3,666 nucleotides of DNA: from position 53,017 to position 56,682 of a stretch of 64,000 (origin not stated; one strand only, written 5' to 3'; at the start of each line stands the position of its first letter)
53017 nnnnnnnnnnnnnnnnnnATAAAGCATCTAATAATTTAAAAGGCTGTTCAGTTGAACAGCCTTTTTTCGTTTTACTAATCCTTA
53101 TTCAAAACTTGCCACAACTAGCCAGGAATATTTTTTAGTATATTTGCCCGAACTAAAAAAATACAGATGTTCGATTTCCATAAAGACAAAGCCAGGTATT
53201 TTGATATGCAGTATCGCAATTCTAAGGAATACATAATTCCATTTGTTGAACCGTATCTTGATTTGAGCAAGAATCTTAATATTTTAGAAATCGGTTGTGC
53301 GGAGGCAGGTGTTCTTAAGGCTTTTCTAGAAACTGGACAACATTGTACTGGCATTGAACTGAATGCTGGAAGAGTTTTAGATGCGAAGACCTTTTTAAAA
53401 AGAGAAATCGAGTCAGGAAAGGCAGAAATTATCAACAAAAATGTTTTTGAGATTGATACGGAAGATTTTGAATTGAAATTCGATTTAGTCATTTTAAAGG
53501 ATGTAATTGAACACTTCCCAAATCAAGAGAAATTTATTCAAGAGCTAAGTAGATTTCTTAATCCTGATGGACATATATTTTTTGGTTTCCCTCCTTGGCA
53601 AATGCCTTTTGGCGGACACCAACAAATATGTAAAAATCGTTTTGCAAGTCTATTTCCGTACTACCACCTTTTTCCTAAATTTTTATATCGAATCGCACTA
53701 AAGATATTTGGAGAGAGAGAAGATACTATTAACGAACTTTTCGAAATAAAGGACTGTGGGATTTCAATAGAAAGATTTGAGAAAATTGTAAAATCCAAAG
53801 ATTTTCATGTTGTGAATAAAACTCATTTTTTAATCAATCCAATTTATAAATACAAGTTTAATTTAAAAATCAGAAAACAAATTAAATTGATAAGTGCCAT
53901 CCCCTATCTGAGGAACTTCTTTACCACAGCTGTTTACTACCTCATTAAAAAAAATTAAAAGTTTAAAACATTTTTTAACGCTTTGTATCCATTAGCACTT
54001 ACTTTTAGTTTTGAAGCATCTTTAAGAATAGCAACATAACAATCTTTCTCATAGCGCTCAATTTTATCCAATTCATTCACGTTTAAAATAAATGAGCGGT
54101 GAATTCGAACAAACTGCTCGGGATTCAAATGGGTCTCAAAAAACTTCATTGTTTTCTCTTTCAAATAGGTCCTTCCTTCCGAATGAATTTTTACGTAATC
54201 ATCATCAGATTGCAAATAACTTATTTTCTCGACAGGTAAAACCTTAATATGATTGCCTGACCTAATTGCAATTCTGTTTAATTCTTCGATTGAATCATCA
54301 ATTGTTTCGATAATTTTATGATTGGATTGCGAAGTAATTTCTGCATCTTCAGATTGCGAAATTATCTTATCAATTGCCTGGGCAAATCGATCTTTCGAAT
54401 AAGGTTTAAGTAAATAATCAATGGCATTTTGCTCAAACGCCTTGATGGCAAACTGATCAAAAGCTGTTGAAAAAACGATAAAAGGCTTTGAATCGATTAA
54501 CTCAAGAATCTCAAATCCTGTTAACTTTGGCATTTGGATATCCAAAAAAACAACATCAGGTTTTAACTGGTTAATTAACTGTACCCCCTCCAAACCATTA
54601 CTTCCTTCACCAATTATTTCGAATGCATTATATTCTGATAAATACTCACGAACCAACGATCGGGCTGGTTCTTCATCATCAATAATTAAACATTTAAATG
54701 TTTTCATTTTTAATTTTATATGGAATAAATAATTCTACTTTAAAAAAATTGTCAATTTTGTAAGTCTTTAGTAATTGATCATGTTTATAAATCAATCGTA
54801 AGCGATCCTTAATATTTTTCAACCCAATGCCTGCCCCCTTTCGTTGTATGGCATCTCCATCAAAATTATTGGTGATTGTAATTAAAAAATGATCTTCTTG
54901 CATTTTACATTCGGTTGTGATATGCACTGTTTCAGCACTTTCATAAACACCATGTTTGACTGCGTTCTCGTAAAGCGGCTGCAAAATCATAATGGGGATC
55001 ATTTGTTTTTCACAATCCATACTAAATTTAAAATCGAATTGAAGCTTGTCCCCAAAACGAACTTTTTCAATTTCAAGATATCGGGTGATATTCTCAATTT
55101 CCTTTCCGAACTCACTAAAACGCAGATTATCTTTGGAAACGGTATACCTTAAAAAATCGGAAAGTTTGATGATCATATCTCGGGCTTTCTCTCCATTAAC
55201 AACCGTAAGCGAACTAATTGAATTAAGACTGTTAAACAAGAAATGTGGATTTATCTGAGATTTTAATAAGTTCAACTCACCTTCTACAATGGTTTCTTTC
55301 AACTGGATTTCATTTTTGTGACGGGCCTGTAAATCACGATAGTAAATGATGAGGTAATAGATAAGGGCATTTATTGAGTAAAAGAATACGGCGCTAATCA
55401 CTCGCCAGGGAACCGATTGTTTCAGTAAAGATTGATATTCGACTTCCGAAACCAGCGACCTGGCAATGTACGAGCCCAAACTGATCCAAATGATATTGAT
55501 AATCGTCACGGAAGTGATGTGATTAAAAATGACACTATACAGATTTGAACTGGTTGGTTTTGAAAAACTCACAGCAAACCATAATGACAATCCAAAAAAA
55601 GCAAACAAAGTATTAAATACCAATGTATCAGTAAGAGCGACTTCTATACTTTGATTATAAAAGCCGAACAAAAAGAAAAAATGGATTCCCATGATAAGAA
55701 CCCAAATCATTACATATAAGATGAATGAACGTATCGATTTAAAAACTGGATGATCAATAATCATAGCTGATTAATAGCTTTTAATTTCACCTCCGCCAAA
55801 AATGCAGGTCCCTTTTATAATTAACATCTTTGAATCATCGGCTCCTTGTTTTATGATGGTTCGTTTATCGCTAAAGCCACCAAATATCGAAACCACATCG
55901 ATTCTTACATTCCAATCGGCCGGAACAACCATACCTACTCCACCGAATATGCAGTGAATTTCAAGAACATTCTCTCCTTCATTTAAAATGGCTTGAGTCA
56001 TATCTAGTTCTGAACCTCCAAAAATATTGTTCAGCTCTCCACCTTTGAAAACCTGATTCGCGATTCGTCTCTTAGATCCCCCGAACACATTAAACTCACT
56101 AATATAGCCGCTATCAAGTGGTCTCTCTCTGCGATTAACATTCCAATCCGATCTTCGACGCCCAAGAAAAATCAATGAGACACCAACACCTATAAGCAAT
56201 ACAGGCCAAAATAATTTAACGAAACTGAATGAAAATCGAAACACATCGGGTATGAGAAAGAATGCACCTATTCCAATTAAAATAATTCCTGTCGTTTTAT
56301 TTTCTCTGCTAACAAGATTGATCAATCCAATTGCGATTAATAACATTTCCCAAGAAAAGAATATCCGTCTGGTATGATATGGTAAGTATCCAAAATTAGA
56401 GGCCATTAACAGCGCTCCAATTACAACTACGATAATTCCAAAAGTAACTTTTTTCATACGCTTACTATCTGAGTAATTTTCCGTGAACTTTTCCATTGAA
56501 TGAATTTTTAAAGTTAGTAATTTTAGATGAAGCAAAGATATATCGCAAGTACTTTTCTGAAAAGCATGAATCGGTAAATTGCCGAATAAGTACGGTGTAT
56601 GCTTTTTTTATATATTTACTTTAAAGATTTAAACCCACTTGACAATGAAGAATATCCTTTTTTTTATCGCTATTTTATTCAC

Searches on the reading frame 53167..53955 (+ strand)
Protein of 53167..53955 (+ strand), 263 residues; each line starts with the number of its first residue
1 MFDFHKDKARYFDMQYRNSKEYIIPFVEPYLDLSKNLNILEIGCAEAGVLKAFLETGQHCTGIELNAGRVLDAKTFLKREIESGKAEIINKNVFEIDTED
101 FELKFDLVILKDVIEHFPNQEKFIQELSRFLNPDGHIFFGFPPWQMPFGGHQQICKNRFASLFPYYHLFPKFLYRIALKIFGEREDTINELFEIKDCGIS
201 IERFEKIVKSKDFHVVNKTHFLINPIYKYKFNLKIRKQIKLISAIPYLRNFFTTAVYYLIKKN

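Call 51: search_protein_families(library=pfam, proteins=[window:53167-53955:+], max_evalue=0.001)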
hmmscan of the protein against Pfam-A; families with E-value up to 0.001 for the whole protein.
window:53167-53955:+ (263 aa): 5 families
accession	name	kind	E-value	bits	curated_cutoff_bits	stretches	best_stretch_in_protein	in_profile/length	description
PF13489.12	Methyltransf_23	-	1.6e-14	54.4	27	1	22-139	8-116/164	Methyltransferase domain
PF08241.18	Methyltransf_11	-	1.5e-13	51.6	21.2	1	40-139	1-95/95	Methyltransferase domain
PF13847.12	Methyltransf_31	-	8.4e-13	48.7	27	1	34-138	2-108/145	Methyltransferase domain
PF08242.18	Methyltransf_12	-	8.2e-12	46.2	30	1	40-137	1-98/98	Methyltransferase domain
PF13649.12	Methyltransf_25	-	6.7e-10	40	27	1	39-135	1-97/97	Methyltransferase domain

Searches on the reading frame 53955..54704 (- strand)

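Call 51: search_protein_families(library=pfam, proteins=[window:53955-54704:-], max_evalue=0.001)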
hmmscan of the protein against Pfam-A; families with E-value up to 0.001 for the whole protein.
window:53955-54704:- (249 aa): 2 families
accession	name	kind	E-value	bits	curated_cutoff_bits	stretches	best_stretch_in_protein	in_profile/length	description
PF04397.21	LytTR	-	4.2e-23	81.8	22.6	1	153-247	3-97/98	LytTr DNA-binding domain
PF00072.30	Response_reg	-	6e-21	75.1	30.2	1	6-111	2-110/111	Response regulator receiver domain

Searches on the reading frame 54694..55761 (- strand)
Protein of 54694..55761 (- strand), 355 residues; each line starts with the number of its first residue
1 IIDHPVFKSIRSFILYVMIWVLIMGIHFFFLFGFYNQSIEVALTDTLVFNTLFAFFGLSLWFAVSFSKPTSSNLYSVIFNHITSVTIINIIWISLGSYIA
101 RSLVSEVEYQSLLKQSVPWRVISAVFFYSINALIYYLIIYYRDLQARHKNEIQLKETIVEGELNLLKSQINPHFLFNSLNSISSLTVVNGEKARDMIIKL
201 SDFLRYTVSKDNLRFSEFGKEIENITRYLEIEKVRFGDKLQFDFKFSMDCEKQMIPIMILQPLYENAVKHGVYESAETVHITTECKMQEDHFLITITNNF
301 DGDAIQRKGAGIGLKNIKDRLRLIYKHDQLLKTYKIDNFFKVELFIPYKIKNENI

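Call 51: search_protein_families(library=pfam, proteins=[window:54694-55761:-], max_evalue=0.001)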
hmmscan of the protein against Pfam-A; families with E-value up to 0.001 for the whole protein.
window:54694-55761:- (355 aa): 1 family
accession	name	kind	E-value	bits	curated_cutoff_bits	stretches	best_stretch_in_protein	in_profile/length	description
PF06580.19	His_kinase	-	5.6e-27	94.3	25.2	1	162-240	2-81/81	Histidine kinase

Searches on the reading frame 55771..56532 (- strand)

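Call 51: search_protein_families(library=pfam, proteins=[window:55771-56532:-], max_evalue=0.001)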
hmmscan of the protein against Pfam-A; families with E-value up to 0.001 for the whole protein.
window:55771-56532:- (253 aa): 3 families
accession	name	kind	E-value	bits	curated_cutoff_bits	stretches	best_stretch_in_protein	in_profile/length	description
PF22570.1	LiaF-TM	-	1.4e-20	74.3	27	1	31-127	2-97/98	LiaF transmembrane domain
PF18917.5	LiaI-LiaF-like_TM1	-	5.2e-19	68.5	27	2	80-121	2-42/42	LiaI-LiaF-like transmembrane region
PF09922.15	LiaF-like_C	-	7.6e-11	42.4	29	1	162-221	14-73/114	Cell wall-active antibiotics response LiaF, C-terminal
